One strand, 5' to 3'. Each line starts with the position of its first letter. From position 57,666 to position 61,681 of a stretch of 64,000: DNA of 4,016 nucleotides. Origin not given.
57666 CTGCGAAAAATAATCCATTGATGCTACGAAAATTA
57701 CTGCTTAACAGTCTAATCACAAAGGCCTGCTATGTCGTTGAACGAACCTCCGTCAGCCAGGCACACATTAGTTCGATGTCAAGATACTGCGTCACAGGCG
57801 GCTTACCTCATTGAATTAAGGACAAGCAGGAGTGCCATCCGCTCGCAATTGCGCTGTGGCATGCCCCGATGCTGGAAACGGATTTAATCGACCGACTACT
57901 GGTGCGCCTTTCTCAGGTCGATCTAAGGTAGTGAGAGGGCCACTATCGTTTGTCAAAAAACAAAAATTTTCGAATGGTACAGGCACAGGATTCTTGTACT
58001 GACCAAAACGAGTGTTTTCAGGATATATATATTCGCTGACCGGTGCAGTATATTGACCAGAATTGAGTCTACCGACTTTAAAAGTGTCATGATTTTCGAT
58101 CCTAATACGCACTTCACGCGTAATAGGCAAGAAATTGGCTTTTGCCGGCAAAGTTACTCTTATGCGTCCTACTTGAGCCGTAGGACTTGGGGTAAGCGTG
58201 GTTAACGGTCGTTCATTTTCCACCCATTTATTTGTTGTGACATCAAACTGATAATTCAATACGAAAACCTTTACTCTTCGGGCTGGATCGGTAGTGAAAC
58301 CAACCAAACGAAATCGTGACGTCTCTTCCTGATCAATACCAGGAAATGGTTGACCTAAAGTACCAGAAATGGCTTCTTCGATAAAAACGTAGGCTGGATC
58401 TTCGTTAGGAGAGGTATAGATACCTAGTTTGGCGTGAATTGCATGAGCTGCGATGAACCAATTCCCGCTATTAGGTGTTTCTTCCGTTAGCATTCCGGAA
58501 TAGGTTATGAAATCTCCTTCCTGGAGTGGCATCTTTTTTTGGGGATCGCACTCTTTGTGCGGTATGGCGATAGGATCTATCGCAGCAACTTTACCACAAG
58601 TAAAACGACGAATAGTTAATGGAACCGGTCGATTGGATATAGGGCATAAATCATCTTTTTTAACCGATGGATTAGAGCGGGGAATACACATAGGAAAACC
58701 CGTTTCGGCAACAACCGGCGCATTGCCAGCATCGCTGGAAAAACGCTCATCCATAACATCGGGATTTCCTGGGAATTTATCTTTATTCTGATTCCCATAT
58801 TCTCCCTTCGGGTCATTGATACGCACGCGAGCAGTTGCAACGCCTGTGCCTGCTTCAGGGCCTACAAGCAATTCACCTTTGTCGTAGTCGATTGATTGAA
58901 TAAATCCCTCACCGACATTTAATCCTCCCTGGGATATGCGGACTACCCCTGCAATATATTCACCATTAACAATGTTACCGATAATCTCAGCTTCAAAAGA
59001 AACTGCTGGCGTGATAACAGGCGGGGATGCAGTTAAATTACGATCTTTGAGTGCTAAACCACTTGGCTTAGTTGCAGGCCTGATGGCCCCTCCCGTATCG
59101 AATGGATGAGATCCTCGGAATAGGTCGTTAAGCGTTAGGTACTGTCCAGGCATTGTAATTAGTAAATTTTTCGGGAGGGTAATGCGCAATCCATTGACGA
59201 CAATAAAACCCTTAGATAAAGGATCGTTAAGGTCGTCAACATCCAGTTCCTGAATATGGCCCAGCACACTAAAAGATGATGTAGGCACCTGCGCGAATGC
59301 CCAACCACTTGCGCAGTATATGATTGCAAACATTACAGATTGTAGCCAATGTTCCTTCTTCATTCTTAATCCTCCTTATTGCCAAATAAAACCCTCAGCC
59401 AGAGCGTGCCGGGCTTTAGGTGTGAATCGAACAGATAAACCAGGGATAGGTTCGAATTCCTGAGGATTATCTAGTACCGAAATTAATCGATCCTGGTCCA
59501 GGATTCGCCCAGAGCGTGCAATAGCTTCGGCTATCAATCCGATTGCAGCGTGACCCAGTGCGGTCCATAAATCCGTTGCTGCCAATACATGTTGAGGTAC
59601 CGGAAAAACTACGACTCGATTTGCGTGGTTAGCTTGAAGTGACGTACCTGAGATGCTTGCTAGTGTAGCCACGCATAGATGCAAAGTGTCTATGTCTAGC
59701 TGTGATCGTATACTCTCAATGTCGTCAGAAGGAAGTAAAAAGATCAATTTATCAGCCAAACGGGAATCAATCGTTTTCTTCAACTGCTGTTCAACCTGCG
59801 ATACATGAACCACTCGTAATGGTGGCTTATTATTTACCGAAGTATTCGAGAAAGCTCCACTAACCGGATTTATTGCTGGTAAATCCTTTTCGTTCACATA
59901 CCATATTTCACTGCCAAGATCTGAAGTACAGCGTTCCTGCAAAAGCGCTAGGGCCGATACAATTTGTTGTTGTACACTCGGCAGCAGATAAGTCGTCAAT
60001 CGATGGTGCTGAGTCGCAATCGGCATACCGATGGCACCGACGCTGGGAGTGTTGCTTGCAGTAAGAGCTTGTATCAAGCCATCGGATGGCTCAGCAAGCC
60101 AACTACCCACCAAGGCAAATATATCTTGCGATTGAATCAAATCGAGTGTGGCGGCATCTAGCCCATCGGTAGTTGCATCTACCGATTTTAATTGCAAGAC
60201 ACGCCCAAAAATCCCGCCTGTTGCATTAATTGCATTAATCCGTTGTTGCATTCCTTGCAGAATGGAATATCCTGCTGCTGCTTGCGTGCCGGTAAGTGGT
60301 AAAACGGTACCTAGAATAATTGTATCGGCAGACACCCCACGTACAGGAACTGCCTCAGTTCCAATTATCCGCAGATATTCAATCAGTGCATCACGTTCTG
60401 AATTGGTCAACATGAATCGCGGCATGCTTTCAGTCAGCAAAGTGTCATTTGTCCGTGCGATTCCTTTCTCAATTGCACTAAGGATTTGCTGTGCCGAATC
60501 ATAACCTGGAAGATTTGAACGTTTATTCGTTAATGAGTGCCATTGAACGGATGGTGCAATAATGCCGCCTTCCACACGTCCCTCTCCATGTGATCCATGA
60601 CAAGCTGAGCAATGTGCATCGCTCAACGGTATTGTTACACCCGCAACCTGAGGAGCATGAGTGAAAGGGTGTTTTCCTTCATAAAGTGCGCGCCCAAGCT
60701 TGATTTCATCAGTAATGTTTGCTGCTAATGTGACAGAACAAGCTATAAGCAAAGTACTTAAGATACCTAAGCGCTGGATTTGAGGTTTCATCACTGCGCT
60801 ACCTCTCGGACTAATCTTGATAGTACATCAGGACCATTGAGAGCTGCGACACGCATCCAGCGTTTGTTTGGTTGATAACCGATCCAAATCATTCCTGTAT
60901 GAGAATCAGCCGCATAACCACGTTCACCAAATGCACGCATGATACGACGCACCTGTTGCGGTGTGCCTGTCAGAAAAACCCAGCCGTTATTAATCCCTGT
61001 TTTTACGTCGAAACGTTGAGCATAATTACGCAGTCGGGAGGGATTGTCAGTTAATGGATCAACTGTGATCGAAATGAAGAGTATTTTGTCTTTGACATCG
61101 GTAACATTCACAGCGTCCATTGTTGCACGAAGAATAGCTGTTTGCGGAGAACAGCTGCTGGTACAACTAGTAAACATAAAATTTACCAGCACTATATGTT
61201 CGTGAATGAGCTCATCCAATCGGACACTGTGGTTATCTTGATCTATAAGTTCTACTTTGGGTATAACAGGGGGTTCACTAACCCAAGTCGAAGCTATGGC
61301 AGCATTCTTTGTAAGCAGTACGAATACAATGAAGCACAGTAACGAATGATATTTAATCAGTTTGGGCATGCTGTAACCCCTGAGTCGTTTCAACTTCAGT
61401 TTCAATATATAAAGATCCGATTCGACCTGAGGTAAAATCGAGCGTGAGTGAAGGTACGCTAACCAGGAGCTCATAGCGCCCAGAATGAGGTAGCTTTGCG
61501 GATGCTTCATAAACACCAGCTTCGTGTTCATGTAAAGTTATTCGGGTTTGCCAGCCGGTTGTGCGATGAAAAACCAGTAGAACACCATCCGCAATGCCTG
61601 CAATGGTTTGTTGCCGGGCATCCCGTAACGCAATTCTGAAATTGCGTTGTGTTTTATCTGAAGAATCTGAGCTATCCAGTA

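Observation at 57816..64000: Translationally coupled six-gene periplasmic operon next to an IS5 scar: candidate undescribed copper/haem redox system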

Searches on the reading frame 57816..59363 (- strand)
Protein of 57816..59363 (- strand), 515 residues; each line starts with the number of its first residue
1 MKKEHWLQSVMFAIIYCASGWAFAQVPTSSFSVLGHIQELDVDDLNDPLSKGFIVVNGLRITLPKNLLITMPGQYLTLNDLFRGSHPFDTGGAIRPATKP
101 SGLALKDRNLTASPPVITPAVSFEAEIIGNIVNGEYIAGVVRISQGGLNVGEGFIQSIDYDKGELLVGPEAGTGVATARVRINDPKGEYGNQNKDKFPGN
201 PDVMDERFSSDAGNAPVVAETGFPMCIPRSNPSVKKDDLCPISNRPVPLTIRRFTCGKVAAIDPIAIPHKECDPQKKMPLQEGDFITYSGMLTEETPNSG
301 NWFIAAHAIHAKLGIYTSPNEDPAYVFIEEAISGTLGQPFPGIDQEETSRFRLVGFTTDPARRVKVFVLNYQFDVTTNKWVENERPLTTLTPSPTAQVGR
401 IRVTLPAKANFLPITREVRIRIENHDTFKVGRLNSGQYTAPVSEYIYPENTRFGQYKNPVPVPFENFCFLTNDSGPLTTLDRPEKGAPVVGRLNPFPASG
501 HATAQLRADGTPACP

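Call 4: search_protein_families(library=pfam, proteins=[window:57816-59363:-], max_evalue=0.01)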
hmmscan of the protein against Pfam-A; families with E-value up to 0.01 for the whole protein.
window:57816-59363:- (515 aa): 0 families

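Call 5: search_protein_families(library=ncbifam, proteins=[window:57816-59363:-], max_evalue=0.1)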
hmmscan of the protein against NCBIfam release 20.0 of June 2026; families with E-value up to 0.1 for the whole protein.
window:57816-59363:- (515 aa): 0 families

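Call 6: find_encoding_contigs(protein=window:57816-59363:-, flank=10000, max_places=6)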
Protein window:57816-59363:- (515 aa): 3 contigs read that carry it; 1 place shown.
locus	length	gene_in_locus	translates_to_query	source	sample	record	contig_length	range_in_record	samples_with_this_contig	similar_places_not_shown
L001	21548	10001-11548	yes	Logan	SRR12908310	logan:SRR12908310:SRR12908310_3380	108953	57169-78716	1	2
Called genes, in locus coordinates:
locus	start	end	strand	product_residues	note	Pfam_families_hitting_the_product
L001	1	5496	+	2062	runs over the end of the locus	-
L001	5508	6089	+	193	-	-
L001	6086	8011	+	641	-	PF25174:Beta-prop_THOC3 (faint), PF02239:Cytochrom_D1 (weak), PF21783:YNCE (faint), PF13115:YtkA (faint)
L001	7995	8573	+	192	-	PF02630:SCO1-SenC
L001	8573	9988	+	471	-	PF00034:Cytochrom_C (weak), PF13433:Peripla_BP_5 (weak), PF13458:Peripla_BP_6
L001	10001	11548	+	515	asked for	-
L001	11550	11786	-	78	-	-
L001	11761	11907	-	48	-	-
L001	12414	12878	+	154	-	PF00210:Ferritin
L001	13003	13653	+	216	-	PF10087:DUF2325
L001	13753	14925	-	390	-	PF11949:DUF3466 (weak), PF07589:PEP_exosort_dom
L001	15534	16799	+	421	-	PF00171:Aldedh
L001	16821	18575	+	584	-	PF00364:Biotin_lipoyl, PF00890:FAD_binding_2 (weak), PF01134:GIDA (weak), PF07992:Pyr_redox_2, PF12831:FAD_oxidored, PF13738:Pyr_redox_3, PF00070:Pyr_redox, PF02852:Pyr_redox_dim, +3 more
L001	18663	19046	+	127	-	-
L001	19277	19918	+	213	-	PF05618:RimB-like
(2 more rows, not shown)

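Call 16: find_homologous_proteins(query=window:57816-59363:-, max_evalue=0.001)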
Query window:57816-59363:- (515 aa): 478 proteins with E <= 0.001 among 8000 candidates; the best 120 are listed.
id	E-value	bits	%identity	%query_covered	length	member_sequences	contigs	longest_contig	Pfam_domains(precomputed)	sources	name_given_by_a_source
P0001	0.0e+0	1028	100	86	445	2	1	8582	-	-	-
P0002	2.1e-271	919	80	100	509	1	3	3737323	-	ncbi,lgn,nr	ncbi:MAG: hypothetical protein MRK00_05850 [Nitrosomonas sp.]|nr:hypothetical protein [Nitrosomonas 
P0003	2.5e-187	642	62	100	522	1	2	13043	-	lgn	-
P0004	3.0e-185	635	61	100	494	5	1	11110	-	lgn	-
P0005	5.3e-183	627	60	100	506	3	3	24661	-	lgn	-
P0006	2.1e-182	625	60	99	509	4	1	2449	-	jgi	jgi:hypothetical protein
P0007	2.5e-182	625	60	100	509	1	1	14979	-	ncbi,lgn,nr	ncbi:MAG: hypothetical protein KDF54_03340 [Hydrogenophaga sp.]|nr:hypothetical protein [Hydrogenoph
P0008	2.0e-180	619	61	96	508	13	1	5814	-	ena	-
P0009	3.9e-180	618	61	96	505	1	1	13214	-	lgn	-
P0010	4.0e-179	615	62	95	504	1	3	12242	-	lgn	-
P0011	5.3e-178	611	60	100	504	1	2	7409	-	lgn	-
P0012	5.7e-178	611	60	95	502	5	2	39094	-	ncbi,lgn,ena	-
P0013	1.6e-177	609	59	99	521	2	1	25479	-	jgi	jgi:hypothetical protein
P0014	6.0e-176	604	59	100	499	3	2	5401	-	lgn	-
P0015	6.5e-176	604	60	96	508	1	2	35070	-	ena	-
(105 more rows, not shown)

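Call 19: find_related_loci(query=A1, collection=genome_contigs, flank=10000)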
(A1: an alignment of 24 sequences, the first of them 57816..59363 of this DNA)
Query A1 (515 aa) in genome_contigs; peptide patterns used: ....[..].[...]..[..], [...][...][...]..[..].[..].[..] (x = any residue, [..] = any of these).
69 stretches matched a pattern; 48 encode a relative of the query (tblastn E <= 1e-3); 47 distinct loci.
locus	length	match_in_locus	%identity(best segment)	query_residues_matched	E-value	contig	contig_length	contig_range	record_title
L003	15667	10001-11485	60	5-515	0e+0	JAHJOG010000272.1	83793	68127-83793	MAG: Gammaproteobacteria bacterium isolate Old_saline_planktonic.mb.16 Old_saline_plankto.mb.16_k141_825643, whole genom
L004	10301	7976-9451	58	6-515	1e-177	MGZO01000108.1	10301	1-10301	MAG: Hydrogenophilales bacterium RIFOXYD1_FULL_62_11 rifoxyd1_full_scaffold_6137, whole genome shotgun sequence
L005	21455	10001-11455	60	20-515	8e-174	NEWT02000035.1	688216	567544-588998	MAG: Nitrospira sp. CG24A Nitrospira_sp_RSF2_CG24_A_35, whole genome shotgun sequence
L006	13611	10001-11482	59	4-515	1e-173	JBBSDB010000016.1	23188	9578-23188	MAG: Burkholderiales bacterium isolate metawrap_la6_6 metawrap_la6_6_K_913608_L_23188_cov_10.0000, whole genome shotgun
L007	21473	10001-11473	59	7-514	3e-170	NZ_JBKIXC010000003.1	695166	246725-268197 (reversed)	Hydrogenophaga sp. RWCD_12 3, whole genome shotgun sequence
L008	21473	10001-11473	58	5-515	3e-169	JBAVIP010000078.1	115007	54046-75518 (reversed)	MAG: Methylotenera sp. isolate MFD04666_ilm_asm_bin16 k127_153203, whole genome shotgun sequence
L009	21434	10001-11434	58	22-515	1e-168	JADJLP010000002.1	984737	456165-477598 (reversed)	MAG: Candidatus Ideonella esbjergensis isolate EsbW_18-Q3-R4-48_BAT3C.207 tig00001176-10-9861400, whole genome shotgun s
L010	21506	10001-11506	56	3-515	2e-168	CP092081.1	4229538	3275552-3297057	MAG: Nitrospira sp. isolate UBC2 chromosome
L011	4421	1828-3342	58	1-515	4e-172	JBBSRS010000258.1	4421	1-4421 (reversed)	MAG: Burkholderiales bacterium isolate SVL1_sbin.42 SVL1_sbin.42_K_187453_L_4421_cov_14.5778, whole genome shotgun seque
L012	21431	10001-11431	55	17-514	2e-166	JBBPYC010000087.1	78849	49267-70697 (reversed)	MAG: Burkholderiales bacterium isolate bin.119 bin.119_S7Ck141_298657_length_78849_cov_64.2803, whole genome shotgun seq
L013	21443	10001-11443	56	19-515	2e-163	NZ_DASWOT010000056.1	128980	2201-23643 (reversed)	MAG: Pseudomonas sp. isolate SMAG_U3448 k141_909678, whole genome shotgun sequence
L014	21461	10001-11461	56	25-515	2e-161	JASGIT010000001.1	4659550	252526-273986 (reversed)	MAG: Acidovorax sp. isolate 5N365 JMF-2111-06-0005.ont.bin.365_0, whole genome shotgun sequence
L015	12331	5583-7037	54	25-515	6e-159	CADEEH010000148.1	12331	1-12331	MAG: uncultured Burkholderiales bacterium isolate Burkholderiales sp. RBC005 genome assembly, contig: MAG005_148, whole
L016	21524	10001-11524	51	9-515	1e-154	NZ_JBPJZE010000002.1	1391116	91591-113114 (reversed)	Variovorax sp. RHLX14 NODE_2_length_1391116_cov_61.415883, whole genome shotgun sequence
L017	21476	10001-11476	52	5-514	1e-153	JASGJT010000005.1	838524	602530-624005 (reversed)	MAG: Pseudoxanthomonas sp. isolate 5N050 JMF-2111-06-0005.ont.bin.50_4, whole genome shotgun sequence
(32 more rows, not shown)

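Call 33: predict_structure(alignment_id=A1)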
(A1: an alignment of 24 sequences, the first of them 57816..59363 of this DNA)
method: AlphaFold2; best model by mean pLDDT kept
length: 515 residues; sequences in the alignment: 24
mean_pLDDT: 76.6   pTM: 0.77
mean pLDDT of the five models: 76.6, 76.4, 76.2, 74.1, 74.0
residues with pLDDT >= 90: 140; 70-90: 237; 50-70: 64; < 50: 74
segments of 3 or more residues with pLDDT < 50: 20-25, 333-351, 398-413, 446-463, 503-508
pLDDT, mean of each block of 10 residues (from residue 1): 71 71 52 90 96 96 91 88 90 91 84 59 85 83 78 93 92 82 91 87 86 84 90 86 88 89 82 92 92 84 91 88 76 45 41 66 78 79 76 54 44 63 80 80 51 36 49 75 83 67 49 50
secondary structure, 60 per line:
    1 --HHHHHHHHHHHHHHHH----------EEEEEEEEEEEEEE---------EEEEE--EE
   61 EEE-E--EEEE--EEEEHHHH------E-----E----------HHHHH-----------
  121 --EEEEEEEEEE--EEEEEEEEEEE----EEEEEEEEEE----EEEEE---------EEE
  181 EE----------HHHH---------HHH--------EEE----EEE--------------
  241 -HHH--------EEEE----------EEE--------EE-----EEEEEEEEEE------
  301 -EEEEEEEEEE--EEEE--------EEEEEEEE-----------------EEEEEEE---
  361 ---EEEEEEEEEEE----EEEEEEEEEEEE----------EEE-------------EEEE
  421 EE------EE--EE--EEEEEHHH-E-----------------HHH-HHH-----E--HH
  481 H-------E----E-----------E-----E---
elements in order: H3-18 E29-42 E52-56 E59-63 E68-71 E74-77 H78-81 H105-109 E123-132 E135-145 E150-159 E164-168 E178-182 H193-196 E217-219 E224-226 E253-256 E267-269 E285-294 E302-311 E314-317 E326-333 E351-357 E364-374 E379-390 E401-403 E417-422 E437-441

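Call 36: search_solved_structures(query=A1, max_evalue=10)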
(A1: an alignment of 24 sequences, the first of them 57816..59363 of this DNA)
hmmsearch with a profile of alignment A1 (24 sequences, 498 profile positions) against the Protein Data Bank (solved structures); distinct sequences matched with E-value up to 10: 3.
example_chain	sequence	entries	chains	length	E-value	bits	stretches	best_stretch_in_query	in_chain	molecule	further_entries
3nxh_A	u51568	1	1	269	0.058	15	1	149-205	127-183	transcriptional regulator yvhJ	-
6uf3_A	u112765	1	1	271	0.059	15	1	149-205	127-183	Polyisoprenyl-teichoic acid--peptidoglycan teichoic acid transferase TagV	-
9vtk_A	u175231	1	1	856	1.3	10.5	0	100-181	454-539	Uly1040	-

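Call 39: fold_search(model_id=the predicted structure, library=pdb)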
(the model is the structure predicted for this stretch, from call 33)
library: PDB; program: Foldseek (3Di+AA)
matches with E <= 10: 900; with E <= 0.001: 0
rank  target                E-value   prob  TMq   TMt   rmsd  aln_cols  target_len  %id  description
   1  7yny_C                7.4e-03  0.15  0.12  0.17  25.0       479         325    7  Crystal structure of baculovirus LEF-3 from Helicoverpa armigera nucleopolyhedrovirus (released 2023-01-25)
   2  3f85                  2.1e-02  0.05  0.10  0.11  39.5       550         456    9  Structure of fusion complex of homo trimeric major pilin subunits CfaB of CFA/I fimbirae from ETEC E. coli (released 2009-08-11)
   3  2xgt_A                3.2e-02  0.85  0.10  0.12   8.1       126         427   14  Asparaginyl-tRNA synthetase from Brugia malayi complexed with the sulphamoyl analogue of asparaginyl-adenylate (released 2010-12-15)
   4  7yny_H                3.8e-02  0.07  0.11  0.14  24.8       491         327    7  Crystal structure of baculovirus LEF-3 from Helicoverpa armigera nucleopolyhedrovirus (released 2023-01-25)
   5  5w59_B                4.0e-02  0.63  0.14  0.29  14.9       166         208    8  Crystal structure of a monomeric human FGF9 in complex with the ectodomain of human FGFR1c (released 2017-08-16)
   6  1se8                  4.5e-02  0.11  0.08  0.14  15.9       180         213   12  Structure of single-stranded DNA-binding protein (SSB) from D. radiodurans (released 2004-06-15)
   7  3spc                  4.8e-02  0.80  0.15  0.22   7.2       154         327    6  Inward rectifier potassium channel Kir2.2 in complex with dioctanoylglycerol pyrophosphate (DGPP) (released 2011-08-24)
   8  2gix_D                5.4e-02  0.80  0.14  0.32   7.1       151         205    5  Cytoplasmic Domain Structure of Kir2.1 containing Andersen's Mutation R218Q and Rescue Mutation T309K (released 2006-07-25)
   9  8vbn_L                5.4e-02  0.20  0.11  0.22  14.9       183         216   10  Structure of bovine anti-HIV Fab ElsE8 (released 2024-09-04)
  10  5kuk                  5.7e-02  0.75  0.14  0.20   7.8       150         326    8  Crystal Structure of Inward Rectifier Kir2.2 K62W Mutant (released 2016-08-10)
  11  1u4f_B                6.0e-02  0.60  0.14  0.31   8.2       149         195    5  Crystal Structure of Cytoplasmic Domains of IRK1 (Kir2.1) channel (released 2005-03-08)
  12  6xit_A                6.4e-02  0.77  0.15  0.22   7.4       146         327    7  Cryo-EM structure of the G protein-gated inward rectifier K+ channel GIRK2 (Kir3.2) in complex with PIP2 (released 2020-10-07)
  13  3jyc                  6.4e-02  0.75  0.15  0.23   7.3       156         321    7  Crystal structure of the eukaryotic strong inward-rectifier K+ channel Kir2.2 at 3.1 Angstrom resolution (released 2010-01-12)
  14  3f2b_A                7.2e-02  0.91  0.11  0.06   7.6       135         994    7  DNA Polymerase PolC from Geobacillus kaustophilus complex with DNA, dGTP, Mg and Zn (released 2009-01-20)
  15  3f83                  7.6e-02  0.07  0.08  0.09  17.7       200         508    9  Structure of fusion complex of the minor pilin CfaE and major pilin CfaB of CFA/I pili from ETEC E. coli (released 2009-08-11)
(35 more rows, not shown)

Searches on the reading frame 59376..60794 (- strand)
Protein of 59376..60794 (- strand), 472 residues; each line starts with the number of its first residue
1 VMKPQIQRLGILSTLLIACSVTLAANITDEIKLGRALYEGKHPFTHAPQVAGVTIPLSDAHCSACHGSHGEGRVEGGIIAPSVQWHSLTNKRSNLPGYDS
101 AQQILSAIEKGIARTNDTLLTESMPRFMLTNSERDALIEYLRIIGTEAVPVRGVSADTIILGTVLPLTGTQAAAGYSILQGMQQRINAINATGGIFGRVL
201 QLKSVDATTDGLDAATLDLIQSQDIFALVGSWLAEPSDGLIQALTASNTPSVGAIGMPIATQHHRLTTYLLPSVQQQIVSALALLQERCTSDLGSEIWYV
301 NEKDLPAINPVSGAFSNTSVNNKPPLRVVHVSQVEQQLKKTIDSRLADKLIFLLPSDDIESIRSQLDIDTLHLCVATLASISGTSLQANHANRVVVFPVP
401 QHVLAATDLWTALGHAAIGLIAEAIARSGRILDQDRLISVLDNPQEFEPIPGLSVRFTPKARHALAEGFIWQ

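Call 4: search_protein_families(library=pfam, proteins=[window:59376-60794:-], max_evalue=0.01)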
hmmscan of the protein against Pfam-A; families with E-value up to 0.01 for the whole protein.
window:59376-60794:- (472 aa): 4 families
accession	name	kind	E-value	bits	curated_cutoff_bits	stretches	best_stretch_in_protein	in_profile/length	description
PF13458.12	Peripla_BP_6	-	8.4e-15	55.7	31.7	1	159-283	2-127/343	Periplasmic binding protein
PF00034.26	Cytochrom_C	-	6.1e-06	27.9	21.3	1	59-142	9-87/90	Cytochrome c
PF13433.12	Peripla_BP_5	-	9.5e-06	25.4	27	1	162-233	4-77/363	Periplasmic binding protein domain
PF13442.11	Cytochrome_CBB3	-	0.00025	21.7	27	1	60-141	12-68/68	Cytochrome C oxidase, cbb3-type, subunit III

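Call 5: search_protein_families(library=ncbifam, proteins=[window:59376-60794:-], max_evalue=0.1)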
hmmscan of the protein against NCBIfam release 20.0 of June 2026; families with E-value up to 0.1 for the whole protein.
window:59376-60794:- (472 aa): 6 families
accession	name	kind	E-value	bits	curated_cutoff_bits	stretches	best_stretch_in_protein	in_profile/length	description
NF011933.0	PRK15404.1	subfamily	4.7e-05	22.6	477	1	154-214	22-82/370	high-affinity branched-chain amino acid ABC transporter substrate-binding protein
TIGR03407.1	urea_ABC_UrtA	exception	0.00057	18.9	492.75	1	161-233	3-77/361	urea ABC transporter substrate-binding protein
TIGR00782.1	ccoP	equivalog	0.0037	16.6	179.95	1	59-145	115-193/285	cytochrome-c oxidase, cbb3-type subunit III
NF011054.0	PRK14486.1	equivalog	0.017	14.6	447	0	21-75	184-239/294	putative bifunctional cbb3-type cytochrome c oxidase subunit II/cytochrome c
NF008742.0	PRK11770.1-4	equivalog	0.028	14.4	155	1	210-281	69-134/147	YccF domain-containing protein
TIGR03669.1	urea_ABC_arch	equivalog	0.042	12.8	494.8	1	168-212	10-54/375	urea ABC transporter substrate-binding protein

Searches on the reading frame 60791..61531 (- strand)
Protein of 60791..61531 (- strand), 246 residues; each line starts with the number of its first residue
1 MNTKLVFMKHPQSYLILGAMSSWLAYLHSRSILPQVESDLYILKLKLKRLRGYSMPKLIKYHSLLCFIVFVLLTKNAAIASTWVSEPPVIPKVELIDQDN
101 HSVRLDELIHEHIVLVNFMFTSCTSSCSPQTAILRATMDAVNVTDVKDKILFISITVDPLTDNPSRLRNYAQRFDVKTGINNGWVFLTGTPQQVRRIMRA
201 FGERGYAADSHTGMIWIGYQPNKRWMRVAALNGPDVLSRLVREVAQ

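Call 4: search_protein_families(library=pfam, proteins=[window:60791-61531:-], max_evalue=0.01)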
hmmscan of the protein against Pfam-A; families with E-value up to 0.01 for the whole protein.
window:60791-61531:- (246 aa): 1 family
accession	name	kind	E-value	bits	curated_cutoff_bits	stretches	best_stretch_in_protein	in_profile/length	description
PF02630.20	SCO1-SenC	-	4.7e-18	65.9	22.8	1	94-204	5-106/134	SCO1/SenC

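Call 5: search_protein_families(library=ncbifam, proteins=[window:60791-61531:-], max_evalue=0.1)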
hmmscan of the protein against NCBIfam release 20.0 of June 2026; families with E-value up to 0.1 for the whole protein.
window:60791-61531:- (246 aa): 1 family
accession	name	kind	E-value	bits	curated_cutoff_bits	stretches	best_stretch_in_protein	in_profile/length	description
NF006960.0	PRK09437.1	equivalog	2.8e-06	27.3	140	1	90-173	10-84/156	thioredoxin-dependent thiol peroxidase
